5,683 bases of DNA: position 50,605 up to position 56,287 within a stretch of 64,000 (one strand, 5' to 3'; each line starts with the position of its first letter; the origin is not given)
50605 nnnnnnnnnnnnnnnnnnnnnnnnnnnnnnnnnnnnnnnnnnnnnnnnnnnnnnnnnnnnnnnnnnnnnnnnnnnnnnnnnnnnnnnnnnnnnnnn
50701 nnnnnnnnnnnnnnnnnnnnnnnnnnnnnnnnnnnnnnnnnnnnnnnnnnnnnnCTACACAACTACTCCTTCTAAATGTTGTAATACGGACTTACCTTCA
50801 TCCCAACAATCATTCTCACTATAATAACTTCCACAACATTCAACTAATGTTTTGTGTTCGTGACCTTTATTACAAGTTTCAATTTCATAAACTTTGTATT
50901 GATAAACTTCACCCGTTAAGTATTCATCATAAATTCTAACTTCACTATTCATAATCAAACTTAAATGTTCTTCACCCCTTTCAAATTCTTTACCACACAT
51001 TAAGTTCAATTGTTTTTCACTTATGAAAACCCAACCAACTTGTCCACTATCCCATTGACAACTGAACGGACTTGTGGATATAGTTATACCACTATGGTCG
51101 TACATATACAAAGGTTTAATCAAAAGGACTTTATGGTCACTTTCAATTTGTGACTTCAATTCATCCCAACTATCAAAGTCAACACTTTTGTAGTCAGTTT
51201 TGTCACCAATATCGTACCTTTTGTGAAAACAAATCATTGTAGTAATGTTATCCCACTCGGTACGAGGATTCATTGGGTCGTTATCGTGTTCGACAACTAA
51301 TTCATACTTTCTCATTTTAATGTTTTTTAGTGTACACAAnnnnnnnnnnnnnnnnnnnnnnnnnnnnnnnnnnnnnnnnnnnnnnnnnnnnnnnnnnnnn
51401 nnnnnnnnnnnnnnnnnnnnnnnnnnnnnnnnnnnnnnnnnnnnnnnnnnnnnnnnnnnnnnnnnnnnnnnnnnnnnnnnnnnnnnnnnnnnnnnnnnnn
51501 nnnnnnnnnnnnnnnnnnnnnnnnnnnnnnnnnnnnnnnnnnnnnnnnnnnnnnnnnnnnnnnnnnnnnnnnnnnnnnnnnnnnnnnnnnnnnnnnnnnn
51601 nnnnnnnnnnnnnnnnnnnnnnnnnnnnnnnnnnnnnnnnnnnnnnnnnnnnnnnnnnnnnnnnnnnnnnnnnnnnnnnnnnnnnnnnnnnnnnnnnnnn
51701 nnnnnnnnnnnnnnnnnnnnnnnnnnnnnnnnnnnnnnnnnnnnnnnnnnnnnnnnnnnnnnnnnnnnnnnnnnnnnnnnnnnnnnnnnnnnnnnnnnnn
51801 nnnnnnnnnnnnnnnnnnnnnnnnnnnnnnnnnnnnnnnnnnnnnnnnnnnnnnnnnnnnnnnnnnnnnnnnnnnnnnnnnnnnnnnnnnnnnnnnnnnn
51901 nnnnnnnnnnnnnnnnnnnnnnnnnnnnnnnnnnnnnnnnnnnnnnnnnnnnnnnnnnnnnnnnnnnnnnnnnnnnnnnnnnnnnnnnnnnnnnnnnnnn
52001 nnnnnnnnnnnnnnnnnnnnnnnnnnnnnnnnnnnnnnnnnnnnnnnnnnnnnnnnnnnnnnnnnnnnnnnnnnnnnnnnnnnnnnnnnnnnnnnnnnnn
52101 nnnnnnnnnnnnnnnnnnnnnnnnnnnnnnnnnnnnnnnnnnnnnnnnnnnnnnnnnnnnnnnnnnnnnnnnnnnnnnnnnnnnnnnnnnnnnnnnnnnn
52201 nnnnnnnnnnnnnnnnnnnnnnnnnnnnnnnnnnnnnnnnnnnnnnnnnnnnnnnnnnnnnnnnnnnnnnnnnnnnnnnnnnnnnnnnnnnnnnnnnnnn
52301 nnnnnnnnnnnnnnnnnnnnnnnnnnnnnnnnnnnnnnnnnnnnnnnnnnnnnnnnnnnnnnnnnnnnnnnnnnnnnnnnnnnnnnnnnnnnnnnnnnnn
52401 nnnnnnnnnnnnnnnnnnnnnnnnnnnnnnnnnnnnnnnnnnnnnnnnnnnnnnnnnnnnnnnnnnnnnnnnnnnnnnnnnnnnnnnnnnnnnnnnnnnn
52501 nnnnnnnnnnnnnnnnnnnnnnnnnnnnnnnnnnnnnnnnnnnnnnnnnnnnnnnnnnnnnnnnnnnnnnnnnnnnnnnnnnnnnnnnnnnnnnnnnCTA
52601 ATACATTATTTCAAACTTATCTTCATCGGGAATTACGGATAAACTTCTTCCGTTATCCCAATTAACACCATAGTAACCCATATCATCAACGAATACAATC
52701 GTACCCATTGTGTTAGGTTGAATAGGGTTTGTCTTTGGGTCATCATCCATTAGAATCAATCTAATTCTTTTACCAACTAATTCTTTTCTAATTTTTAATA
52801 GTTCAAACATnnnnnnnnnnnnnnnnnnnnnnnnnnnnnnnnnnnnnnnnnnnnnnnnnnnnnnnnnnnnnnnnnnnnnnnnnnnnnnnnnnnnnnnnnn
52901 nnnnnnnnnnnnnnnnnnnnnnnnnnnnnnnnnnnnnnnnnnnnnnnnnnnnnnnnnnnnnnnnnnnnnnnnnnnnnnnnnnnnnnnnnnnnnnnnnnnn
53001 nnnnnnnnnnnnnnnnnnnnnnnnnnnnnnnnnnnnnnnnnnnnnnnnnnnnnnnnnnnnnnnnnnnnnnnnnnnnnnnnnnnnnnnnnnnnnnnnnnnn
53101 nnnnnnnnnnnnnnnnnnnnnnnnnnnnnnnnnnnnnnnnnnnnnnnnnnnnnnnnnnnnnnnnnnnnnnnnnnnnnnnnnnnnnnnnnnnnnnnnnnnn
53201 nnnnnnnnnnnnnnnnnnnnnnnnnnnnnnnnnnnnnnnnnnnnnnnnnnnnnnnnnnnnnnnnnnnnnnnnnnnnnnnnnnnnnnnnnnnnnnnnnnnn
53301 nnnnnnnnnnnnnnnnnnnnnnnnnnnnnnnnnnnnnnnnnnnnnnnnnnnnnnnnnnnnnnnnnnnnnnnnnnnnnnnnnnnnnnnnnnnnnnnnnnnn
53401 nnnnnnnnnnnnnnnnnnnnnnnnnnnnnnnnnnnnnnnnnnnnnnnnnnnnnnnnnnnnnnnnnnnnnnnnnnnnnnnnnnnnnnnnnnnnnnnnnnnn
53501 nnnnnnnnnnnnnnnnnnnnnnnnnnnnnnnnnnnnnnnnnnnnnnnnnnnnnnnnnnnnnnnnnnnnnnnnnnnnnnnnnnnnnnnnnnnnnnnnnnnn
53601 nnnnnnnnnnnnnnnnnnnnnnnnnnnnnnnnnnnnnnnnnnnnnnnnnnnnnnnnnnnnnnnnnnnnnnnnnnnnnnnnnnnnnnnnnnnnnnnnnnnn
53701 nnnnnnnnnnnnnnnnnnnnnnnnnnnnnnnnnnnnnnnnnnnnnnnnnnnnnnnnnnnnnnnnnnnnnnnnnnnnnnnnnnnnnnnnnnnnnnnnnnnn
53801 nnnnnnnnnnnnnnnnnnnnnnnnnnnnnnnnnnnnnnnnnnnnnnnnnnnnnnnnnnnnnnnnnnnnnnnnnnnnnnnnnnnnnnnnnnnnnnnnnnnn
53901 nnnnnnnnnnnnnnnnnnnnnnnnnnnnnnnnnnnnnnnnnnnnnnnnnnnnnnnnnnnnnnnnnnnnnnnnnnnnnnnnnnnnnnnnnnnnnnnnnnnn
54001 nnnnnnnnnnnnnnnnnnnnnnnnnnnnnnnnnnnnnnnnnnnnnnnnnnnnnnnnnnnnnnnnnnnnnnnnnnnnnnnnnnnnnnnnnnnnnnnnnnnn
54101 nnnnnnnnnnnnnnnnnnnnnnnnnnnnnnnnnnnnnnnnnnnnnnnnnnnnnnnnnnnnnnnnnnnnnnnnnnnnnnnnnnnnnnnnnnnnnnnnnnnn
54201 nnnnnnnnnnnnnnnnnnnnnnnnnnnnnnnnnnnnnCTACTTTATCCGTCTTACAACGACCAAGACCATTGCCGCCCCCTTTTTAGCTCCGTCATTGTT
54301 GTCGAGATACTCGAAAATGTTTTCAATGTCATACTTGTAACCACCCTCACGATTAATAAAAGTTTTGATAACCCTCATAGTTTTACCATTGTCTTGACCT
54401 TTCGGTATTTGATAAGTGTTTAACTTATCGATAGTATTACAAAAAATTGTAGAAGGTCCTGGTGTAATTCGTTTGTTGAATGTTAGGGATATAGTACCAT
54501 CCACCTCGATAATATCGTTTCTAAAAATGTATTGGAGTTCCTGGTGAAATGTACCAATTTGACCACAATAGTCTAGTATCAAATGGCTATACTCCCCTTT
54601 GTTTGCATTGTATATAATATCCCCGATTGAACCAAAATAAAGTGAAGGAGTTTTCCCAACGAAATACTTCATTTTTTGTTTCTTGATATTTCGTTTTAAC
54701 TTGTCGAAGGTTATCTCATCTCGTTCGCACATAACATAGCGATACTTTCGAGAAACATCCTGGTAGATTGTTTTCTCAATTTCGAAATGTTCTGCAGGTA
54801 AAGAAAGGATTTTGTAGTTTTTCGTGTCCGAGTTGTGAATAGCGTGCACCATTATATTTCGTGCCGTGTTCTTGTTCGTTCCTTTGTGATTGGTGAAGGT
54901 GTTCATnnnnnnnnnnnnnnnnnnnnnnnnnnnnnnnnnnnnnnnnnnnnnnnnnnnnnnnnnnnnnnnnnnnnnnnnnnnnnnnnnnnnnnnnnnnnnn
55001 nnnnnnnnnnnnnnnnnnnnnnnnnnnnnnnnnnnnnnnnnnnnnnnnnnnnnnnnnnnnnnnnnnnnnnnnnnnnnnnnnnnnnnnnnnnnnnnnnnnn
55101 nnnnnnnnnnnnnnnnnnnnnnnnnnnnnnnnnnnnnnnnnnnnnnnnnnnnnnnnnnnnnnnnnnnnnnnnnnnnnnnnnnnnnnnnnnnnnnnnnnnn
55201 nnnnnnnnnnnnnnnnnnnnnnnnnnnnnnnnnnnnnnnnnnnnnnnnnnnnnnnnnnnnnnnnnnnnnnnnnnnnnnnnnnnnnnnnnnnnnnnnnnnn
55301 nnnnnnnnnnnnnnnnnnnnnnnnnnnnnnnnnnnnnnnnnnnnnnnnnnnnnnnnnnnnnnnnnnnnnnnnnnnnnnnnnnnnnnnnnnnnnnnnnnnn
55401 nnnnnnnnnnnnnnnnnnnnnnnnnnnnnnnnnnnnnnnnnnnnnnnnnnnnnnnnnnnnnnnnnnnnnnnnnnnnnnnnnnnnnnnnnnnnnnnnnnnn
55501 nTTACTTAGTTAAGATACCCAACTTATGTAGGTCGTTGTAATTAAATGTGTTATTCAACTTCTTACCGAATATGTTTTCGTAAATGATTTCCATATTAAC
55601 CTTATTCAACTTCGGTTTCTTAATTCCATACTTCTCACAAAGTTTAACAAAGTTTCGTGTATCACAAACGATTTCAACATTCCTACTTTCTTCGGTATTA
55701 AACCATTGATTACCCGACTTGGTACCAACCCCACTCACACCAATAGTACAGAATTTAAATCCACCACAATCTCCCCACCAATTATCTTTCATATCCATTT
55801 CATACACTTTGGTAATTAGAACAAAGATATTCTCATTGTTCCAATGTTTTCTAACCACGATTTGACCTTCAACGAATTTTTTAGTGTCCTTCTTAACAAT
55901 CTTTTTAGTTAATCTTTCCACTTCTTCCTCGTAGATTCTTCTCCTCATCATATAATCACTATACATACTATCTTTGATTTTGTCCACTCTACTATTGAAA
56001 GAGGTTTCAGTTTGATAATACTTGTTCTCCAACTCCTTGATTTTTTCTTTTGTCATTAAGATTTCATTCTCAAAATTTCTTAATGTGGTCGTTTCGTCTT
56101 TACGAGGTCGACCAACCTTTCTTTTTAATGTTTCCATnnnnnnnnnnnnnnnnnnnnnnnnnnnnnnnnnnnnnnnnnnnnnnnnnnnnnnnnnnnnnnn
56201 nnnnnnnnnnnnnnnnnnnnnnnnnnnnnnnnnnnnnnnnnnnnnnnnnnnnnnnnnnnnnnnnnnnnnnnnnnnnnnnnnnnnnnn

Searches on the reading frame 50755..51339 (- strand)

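Call 13: search_protein_families(library=phrogs, proteins=[window:50755-51339:-], max_evalue=0.001)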
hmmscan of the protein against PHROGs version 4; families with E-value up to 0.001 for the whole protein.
window:50755-51339:- (194 aa): 1 family
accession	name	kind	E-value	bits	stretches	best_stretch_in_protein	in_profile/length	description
phrog_6186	-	unknown function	2.3e-18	67.9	1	8-186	9-198/220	-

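Call 71: search_protein_families(library=pfam, proteins=[window:50755-51315:-], max_evalue=0.01)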
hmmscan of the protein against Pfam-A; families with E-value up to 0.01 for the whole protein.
window:50755-51315:- (186 aa): 0 families

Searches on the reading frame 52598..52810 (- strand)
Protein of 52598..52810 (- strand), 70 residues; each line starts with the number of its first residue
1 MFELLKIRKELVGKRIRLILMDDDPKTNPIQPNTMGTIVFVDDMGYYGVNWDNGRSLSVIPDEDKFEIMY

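Call 71: search_protein_families(library=pfam, proteins=[window:52598-52810:-], max_evalue=0.01)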
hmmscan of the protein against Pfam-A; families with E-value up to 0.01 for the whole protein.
window:52598-52810:- (70 aa): 1 family
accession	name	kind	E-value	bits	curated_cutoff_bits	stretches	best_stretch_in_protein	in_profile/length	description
PF14192.12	DUF4314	-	1.8e-18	66.7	27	1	12-68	14-68/69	Domain of unknown function (DUF4314)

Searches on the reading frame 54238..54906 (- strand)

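Call 10: search_protein_families(library=pfam, proteins=[window:54238-54906:-], max_evalue=0.01)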
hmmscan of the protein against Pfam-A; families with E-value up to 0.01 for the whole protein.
window:54238-54906:- (222 aa): 1 family
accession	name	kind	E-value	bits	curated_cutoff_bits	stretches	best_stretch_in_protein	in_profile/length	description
PF00778.23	DIX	-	0.004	17.4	22.2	0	175-193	26-44/77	DIX domain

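Call 11: search_protein_families(library=phrogs, proteins=[window:54238-54906:-], max_evalue=0.001)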
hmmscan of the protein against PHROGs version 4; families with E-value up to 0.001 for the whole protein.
window:54238-54906:- (222 aa): 0 families

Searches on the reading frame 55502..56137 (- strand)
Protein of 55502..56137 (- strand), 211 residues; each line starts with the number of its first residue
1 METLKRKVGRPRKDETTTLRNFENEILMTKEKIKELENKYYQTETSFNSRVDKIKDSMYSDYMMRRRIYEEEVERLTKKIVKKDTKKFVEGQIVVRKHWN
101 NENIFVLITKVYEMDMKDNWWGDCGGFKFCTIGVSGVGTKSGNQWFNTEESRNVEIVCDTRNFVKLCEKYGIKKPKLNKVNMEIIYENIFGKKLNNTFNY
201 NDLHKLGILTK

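Call 10: search_protein_families(library=pfam, proteins=[window:55502-56137:-], max_evalue=0.01)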
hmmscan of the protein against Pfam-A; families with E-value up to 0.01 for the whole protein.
window:55502-56137:- (211 aa): 1 family
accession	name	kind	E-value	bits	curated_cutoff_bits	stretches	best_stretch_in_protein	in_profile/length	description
PF18717.6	CxC4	-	0.0024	18.1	26.9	1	19-62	70-112/130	CxC4 like cysteine cluster associated with KDZ transposases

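Call 11: search_protein_families(library=phrogs, proteins=[window:55502-56137:-], max_evalue=0.001)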
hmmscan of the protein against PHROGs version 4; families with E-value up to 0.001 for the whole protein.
window:55502-56137:- (211 aa): 0 families

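Call 20: find_related_loci(query=window:55502-56137:-, collection=viral_contigs, flank=10000)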
Query window:55502-56137:- (211 aa) in viral_contigs; peptide patterns used: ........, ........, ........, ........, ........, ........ (x = any residue, [..] = any of these).
38 stretches matched a pattern; 8 encode a relative of the query (tblastn E <= 1e-3); 8 distinct loci.
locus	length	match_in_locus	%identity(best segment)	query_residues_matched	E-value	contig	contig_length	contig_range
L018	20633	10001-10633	99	1-211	8e-139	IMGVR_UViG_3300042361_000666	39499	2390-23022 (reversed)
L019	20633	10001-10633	99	1-211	8e-139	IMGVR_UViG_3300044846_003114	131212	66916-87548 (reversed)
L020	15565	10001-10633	95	1-211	2e-127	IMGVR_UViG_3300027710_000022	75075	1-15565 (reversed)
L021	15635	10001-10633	86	1-211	2e-112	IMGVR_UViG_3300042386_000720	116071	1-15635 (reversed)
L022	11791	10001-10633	85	1-211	4e-110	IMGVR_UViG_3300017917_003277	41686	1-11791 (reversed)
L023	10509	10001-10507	99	1-169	6e-110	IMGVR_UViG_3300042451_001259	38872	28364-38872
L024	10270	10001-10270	98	1-90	9e-52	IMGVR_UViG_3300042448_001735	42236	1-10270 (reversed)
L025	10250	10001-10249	98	1-83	3e-47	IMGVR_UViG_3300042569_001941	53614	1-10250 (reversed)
